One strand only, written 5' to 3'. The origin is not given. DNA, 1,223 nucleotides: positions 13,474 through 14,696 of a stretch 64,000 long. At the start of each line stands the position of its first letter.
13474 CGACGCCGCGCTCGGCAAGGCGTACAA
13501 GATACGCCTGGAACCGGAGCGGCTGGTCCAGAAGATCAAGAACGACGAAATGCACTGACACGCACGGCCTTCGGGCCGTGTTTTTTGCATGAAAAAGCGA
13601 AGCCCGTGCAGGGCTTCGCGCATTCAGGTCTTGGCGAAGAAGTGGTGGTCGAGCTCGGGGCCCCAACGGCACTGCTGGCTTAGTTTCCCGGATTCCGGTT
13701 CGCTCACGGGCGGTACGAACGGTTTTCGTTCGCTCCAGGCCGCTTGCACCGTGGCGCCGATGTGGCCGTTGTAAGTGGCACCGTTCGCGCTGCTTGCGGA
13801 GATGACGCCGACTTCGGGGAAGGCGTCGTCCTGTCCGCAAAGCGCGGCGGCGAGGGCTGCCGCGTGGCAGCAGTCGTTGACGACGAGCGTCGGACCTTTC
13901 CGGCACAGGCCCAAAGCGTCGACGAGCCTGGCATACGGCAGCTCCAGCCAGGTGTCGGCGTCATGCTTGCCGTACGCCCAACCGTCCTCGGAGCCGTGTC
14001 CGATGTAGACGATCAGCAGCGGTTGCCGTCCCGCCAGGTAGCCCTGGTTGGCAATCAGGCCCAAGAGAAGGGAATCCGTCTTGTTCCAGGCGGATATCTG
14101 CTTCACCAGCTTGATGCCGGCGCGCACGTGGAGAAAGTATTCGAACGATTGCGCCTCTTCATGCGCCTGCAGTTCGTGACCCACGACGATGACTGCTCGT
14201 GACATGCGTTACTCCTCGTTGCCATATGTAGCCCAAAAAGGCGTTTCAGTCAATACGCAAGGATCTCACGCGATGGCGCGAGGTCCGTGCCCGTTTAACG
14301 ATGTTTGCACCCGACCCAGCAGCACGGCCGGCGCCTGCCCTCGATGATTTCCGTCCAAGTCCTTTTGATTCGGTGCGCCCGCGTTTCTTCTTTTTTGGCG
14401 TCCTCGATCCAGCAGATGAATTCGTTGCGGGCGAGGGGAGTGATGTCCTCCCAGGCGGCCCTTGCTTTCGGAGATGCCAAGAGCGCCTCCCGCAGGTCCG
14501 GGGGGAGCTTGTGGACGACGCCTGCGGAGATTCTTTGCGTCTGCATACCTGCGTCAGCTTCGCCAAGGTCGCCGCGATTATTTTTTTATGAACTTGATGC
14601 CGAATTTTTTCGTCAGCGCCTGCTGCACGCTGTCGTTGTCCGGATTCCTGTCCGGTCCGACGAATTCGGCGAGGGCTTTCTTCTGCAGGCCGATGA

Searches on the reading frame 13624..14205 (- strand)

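Call 6: search_protein_families(library=pfam, proteins=[window:13624-14205:-], max_evalue=1)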
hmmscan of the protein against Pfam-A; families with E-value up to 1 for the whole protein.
window:13624-14205:- (193 aa): 1 family
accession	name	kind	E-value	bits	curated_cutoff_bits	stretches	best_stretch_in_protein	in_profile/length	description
PF01364.23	Peptidase_C25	-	0.00095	18.9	23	1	63-148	231-311/374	Peptidase family C25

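Call 7: search_protein_families(library=ncbifam, proteins=[window:13624-14205:-], max_evalue=1)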
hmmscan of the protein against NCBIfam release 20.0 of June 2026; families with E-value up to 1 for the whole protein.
window:13624-14205:- (193 aa): 2 families
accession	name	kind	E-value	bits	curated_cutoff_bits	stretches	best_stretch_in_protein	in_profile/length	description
NF047832.1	caspase_w_EACC1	subfamily_domain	0.0046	16.5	140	1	63-141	73-162/211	caspase, EACC1-associated type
NF005862.0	PRK07792.1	equivalog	0.15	11.2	414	1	95-153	28-76/307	3-oxoacyl-ACP reductase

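Call 57: search_protein_families(library=padloc, proteins=[window:13624-14205:-], max_evalue=1)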
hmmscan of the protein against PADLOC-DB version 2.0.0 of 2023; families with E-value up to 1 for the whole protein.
window:13624-14205:- (193 aa): 0 families

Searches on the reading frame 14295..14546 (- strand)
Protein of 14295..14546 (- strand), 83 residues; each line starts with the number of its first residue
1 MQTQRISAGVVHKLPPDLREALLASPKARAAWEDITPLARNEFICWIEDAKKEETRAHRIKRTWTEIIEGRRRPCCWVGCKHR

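Call 57: search_protein_families(library=padloc, proteins=[window:14295-14546:-], max_evalue=1)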
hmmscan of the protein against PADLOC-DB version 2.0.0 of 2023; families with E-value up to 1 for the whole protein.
window:14295-14546:- (83 aa): 0 families

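Call 92: search_protein_families(library=pfam, proteins=[window:14295-14546:-], max_evalue=0.01)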
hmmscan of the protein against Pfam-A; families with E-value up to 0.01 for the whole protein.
window:14295-14546:- (83 aa): 1 family
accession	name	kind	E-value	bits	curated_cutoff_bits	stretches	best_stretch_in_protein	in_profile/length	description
PF13376.11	OmdA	-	1.4e-19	70.2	25.6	1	13-67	3-57/60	Bacteriocin-protection, YdeI or OmpD-Associated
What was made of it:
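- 14295..14546 (-): OmdA/YdeI-type small protein (83 aa), part of the same accessory patch. Pfam OmdA E 1.4e-19 (call 92).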
